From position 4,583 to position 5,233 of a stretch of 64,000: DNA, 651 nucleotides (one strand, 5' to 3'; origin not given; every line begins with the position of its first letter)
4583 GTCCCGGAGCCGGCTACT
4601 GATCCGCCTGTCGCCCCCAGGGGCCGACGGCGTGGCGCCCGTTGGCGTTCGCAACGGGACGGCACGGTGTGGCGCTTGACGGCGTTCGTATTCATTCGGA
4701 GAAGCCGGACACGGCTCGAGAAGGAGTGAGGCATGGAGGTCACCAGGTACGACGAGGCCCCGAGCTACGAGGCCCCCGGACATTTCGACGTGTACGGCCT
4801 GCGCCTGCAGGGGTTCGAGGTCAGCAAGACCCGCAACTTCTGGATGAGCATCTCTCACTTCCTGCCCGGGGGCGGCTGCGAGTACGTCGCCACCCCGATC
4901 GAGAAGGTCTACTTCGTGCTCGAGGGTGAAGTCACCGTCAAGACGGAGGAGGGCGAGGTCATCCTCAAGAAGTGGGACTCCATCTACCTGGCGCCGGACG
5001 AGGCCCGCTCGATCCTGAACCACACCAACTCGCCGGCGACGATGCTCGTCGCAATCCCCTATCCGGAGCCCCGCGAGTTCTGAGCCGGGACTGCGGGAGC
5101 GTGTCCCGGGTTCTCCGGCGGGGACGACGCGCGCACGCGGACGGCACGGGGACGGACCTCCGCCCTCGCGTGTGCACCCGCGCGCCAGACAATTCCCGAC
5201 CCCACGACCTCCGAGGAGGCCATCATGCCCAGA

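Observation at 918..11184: Catabolic island pairing an L-carnitine-dehydrogenase-like enzyme with a BKACE cleavage enzyme and an amino-acid-type ABC importer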

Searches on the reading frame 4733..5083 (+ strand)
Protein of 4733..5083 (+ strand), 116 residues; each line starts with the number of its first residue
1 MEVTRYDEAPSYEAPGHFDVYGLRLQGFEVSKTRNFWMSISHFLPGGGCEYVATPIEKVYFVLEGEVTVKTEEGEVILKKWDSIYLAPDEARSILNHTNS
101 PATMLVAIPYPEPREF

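Call 6: search_protein_families(library=pfam, proteins=[window:4733-5083:+])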
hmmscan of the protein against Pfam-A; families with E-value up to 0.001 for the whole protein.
window:4733-5083:+ (116 aa): 2 families
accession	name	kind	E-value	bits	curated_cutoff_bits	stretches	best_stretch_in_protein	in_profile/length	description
PF07883.17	Cupin_2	-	1.4e-07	31.6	27.2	1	42-107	4-69/70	Cupin domain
PF05899.18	Cupin_3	-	0.00047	20.2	23.5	1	47-89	17-59/74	EutQ-like cupin domain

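Call 7: search_protein_families(library=ncbifam, proteins=[window:4733-5083:+])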
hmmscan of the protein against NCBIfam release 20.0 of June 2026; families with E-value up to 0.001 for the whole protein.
window:4733-5083:+ (116 aa): 2 families
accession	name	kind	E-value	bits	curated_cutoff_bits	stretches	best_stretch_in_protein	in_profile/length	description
NF050094.1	BetDgalsidMYCTU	equivalog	3.6e-32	110.9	175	1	1-112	1-112/113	beta-D-galactosidase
TIGR03214.2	ura-cupin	equivalog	2.2e-05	24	200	1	34-106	45-120/249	(S)-ureidoglycine aminohydrolase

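Call 11: search_solved_structures(query=window:4733-5083:+, max_evalue=0.1)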
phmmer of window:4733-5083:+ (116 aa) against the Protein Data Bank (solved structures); distinct sequences matched with E-value up to 0.1: 23.
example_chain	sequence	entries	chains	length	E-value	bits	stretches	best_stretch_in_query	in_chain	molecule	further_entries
8zyh_A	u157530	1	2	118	1.7e-08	37.6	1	31-109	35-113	Cupin type-2 domain-containing protein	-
8zyg_A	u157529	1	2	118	3.2e-08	36.6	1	31-109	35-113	Cupin type-2 domain-containing protein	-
8hjx_A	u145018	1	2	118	2.4e-07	33.8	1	31-109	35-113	Cupin_2 domain-containing protein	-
8hjz_A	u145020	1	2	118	2.4e-07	33.8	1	31-109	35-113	Cupin_2 domain-containing protein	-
9jew_A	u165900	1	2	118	2.6e-07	33.7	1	31-110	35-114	Cupin type-2 domain-containing protein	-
9xs9_A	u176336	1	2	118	3.3e-07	33.4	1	31-109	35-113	Cupin type-2 domain-containing protein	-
8hjy_A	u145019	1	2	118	3.3e-07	33.4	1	31-109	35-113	Cupin_2 domain-containing protein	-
21ek_A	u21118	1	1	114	4.2e-07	33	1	31-109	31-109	Cupin type-2 domain-containing protein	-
9xsa_A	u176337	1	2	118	4.5e-07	32.9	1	31-109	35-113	Cupin type-2 domain-containing protein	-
9xs8_A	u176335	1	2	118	4.5e-07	32.9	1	31-109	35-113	Cupin type-2 domain-containing protein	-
21ej_A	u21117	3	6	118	4.7e-07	32.9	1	31-109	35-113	Cupin type-2 domain-containing protein | Cupin_2 domain-containing protein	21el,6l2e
6l2f_A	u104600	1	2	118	6.4e-07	32.4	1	31-109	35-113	Cupin_2 domain-containing protein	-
5wsd_A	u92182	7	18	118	1.2e-06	31.5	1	31-109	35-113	Uncharacterized protein tm1459 | Cupin_2 domain-containing protein | Cupin type-2 domain-containing protein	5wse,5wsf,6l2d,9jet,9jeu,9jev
1vj2_A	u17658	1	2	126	1.5e-06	31.2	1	31-109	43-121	novel manganese-containing cupin TM1459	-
8awn_A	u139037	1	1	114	1.5e-06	31.2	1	31-109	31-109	Cupin_2 domain-containing protein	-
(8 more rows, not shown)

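Call 53: find_homologous_proteins(query=window:4733-5083:+)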
Query window:4733-5083:+ (116 aa): 309 proteins with E <= 0.001 among 309 candidates; the best 120 are listed.
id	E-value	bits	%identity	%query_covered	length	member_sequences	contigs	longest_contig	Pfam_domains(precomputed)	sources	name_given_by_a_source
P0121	3.6e-72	258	97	100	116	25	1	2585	PF07883.18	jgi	-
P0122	3.3e-67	242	90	100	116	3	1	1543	PF07883.18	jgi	jgi:glyoxylate utilization-related uncharacterized protein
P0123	1.2e-64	233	90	100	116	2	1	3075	PF07883.18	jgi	jgi:glyoxylate utilization-related uncharacterized protein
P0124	2.2e-62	226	86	100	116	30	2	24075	PF07883.18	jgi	jgi:glyoxylate utilization-related uncharacterized protein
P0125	2.5e-61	223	87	96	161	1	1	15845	PF07883.18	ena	-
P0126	2.7e-61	222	86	99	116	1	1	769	PF07883.18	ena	-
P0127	3.1e-61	222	86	100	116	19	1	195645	PF07883.18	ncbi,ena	-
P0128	2.6e-59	216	82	99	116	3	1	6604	PF07883.18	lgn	-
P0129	4.0e-57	209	82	100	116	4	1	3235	PF07883.18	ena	-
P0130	3.2e-55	203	80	99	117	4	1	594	PF07883.18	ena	-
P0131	2.2e-53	197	77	99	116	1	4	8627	PF07883.18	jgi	jgi:glyoxylate utilization-related uncharacterized protein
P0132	2.5e-52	194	77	99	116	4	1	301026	PF07883.18,PF05899.19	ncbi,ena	-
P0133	2.6e-52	194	75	100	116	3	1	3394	PF07883.18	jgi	jgi:mannose-6-phosphate isomerase-like protein (cupin superfamily)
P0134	4.6e-52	193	77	99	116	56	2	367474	PF07883.18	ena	-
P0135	1.3e-51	191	75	100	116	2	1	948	PF07883.18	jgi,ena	-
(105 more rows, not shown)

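Call 62: predict_structure(alignment_id=A1)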
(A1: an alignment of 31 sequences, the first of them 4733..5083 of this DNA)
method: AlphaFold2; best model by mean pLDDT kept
length: 116 residues; sequences in the alignment: 31
mean_pLDDT: 86.2   pTM: 0.79
mean pLDDT of the five models: 86.2, 85.5, 84.7, 84.6, 84.0
residues with pLDDT >= 90: 63; 70-90: 40; 50-70: 13; < 50: 0
segments of 3 or more residues with pLDDT < 50: none
pLDDT, mean of each block of 10 residues (from residue 1): 82 78 61 81 96 91 96 95 91 97 91 67
secondary structure, 60 per line:
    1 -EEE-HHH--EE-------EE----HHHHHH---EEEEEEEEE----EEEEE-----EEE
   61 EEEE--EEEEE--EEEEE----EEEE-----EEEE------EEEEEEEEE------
elements in order: E2-4 H26-31 E35-43 E48-52 E58-64 E67-71 E74-78 E83-86 E92-95 E102-110

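Call 65: fold_search(model_id=the predicted structure, library=pdb)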
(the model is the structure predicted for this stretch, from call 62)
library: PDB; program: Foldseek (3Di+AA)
matches with E <= 10: 1981; with E <= 0.001: 446
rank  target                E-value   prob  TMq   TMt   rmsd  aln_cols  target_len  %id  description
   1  8awo_B                5.7e-08  1.00  0.63  0.66   1.1        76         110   33  Crystal structure of a manganese-containing cupin (tm1459) from Thermotoga maritima, variant AIFQ (Y7A/M38I/Y83F/C106Q (released 2023-03-08)
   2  8awp_A                7.0e-08  1.00  0.62  0.69   2.9        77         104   32  Crystal structure of a manganese-containing cupin (tm1459) from Thermotoga maritima, variant 208 (V19I/R23H/M38I/I60F/ (released 2023-03-08)
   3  8hjy_B                7.0e-08  1.00  0.62  0.62   1.6        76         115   34  Crystal structure of a cupin protein (tm1459, H52A/H58E/F104W mutant) in copper (Cu) substituted form (released 2023-06-14)
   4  8awn                  7.0e-08  1.00  0.62  0.65   4.1        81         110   32  Crystal structure of a manganese-containing cupin (tm1459) from Thermotoga maritima, variant C106Q (released 2023-03-08)
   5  6l2e_A                7.4e-08  1.00  0.62  0.61   1.5        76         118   34  Crystal structure of a cupin protein (tm1459, H52A mutant) in copper (Cu) substituted form (released 2020-04-01)
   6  6l2f_A                8.7e-08  1.00  0.62  0.61   1.5        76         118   34  Crystal structure of a cupin protein (tm1459, H54AH58A mutant) in copper (Cu) substituted form (released 2020-04-01)
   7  8zyg_A                8.7e-08  1.00  0.62  0.61   1.5        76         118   36  Crystal structure of a cupin protein (tm1459, I49C-4py/H52A/C106D mutant) in copper (Cu) substituted form (released 2024-09-04)
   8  5wsf_C                9.2e-08  1.00  0.62  0.66   1.5        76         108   34  Crystal structure of a cupin protein (tm1459) in osmium (Os)-substituted form II (released 2017-05-31)
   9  8hjz_A                1.0e-07  1.00  0.62  0.61   1.5        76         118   34  Crystal structure of a cupin protein (tm1459, H52A/H58Q mutant) in copper (Cu) substituted form (released 2023-06-14)
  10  8zyh_A                1.1e-07  1.00  0.62  0.61   1.5        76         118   36  Crystal structure of a cupin protein (tm1459, I49C-4py/H52A/H54A/C106D mutant) in copper (Cu) substituted form (released 2024-09-04)
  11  8hjx_B                1.1e-07  1.00  0.62  0.62   1.6        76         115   34  Crystal structure of a cupin protein (tm1459, H52A/H58E mutant) in copper (Cu) substituted form (released 2023-06-14)
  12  8hjx_A                1.1e-07  1.00  0.62  0.61   1.6        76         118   34  Crystal structure of a cupin protein (tm1459, H52A/H58E mutant) in copper (Cu) substituted form (released 2023-06-14)
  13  8hjy_A                1.1e-07  1.00  0.62  0.61   1.6        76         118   34  Crystal structure of a cupin protein (tm1459, H52A/H58E/F104W mutant) in copper (Cu) substituted form (released 2023-06-14)
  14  5wse_D                1.2e-07  1.00  0.62  0.66   4.2        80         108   32  Crystal structure of a cupin protein (tm1459) in osmium (Os) substituted form I (released 2017-05-31)
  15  5wse_C                1.3e-07  1.00  0.62  0.65   1.5        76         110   34  Crystal structure of a cupin protein (tm1459) in osmium (Os) substituted form I (released 2017-05-31)
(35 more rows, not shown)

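Call 66: search_solved_structures(query=window:4733-5083:+, max_evalue=0.000001, show_alignments=5)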
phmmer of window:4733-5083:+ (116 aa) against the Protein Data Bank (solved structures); distinct sequences matched with E-value up to 0.000001: 12.
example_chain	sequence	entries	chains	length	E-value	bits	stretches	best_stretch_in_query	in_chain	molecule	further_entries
8zyh_A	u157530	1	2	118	1.7e-08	37.6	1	31-109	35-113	Cupin type-2 domain-containing protein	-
8zyg_A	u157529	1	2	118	3.2e-08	36.6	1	31-109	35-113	Cupin type-2 domain-containing protein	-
8hjx_A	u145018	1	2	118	2.4e-07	33.8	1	31-109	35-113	Cupin_2 domain-containing protein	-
8hjz_A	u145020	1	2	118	2.4e-07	33.8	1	31-109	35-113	Cupin_2 domain-containing protein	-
9jew_A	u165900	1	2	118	2.6e-07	33.7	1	31-110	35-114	Cupin type-2 domain-containing protein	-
9xs9_A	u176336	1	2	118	3.3e-07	33.4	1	31-109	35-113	Cupin type-2 domain-containing protein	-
8hjy_A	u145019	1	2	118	3.3e-07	33.4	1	31-109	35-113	Cupin_2 domain-containing protein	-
21ek_A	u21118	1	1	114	4.2e-07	33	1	31-109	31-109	Cupin type-2 domain-containing protein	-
9xsa_A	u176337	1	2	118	4.5e-07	32.9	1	31-109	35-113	Cupin type-2 domain-containing protein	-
9xs8_A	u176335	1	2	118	4.5e-07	32.9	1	31-109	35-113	Cupin type-2 domain-containing protein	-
21ej_A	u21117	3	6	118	4.7e-07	32.9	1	31-109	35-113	Cupin type-2 domain-containing protein | Cupin_2 domain-containing protein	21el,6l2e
6l2f_A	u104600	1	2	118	6.4e-07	32.4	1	31-109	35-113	Cupin_2 domain-containing protein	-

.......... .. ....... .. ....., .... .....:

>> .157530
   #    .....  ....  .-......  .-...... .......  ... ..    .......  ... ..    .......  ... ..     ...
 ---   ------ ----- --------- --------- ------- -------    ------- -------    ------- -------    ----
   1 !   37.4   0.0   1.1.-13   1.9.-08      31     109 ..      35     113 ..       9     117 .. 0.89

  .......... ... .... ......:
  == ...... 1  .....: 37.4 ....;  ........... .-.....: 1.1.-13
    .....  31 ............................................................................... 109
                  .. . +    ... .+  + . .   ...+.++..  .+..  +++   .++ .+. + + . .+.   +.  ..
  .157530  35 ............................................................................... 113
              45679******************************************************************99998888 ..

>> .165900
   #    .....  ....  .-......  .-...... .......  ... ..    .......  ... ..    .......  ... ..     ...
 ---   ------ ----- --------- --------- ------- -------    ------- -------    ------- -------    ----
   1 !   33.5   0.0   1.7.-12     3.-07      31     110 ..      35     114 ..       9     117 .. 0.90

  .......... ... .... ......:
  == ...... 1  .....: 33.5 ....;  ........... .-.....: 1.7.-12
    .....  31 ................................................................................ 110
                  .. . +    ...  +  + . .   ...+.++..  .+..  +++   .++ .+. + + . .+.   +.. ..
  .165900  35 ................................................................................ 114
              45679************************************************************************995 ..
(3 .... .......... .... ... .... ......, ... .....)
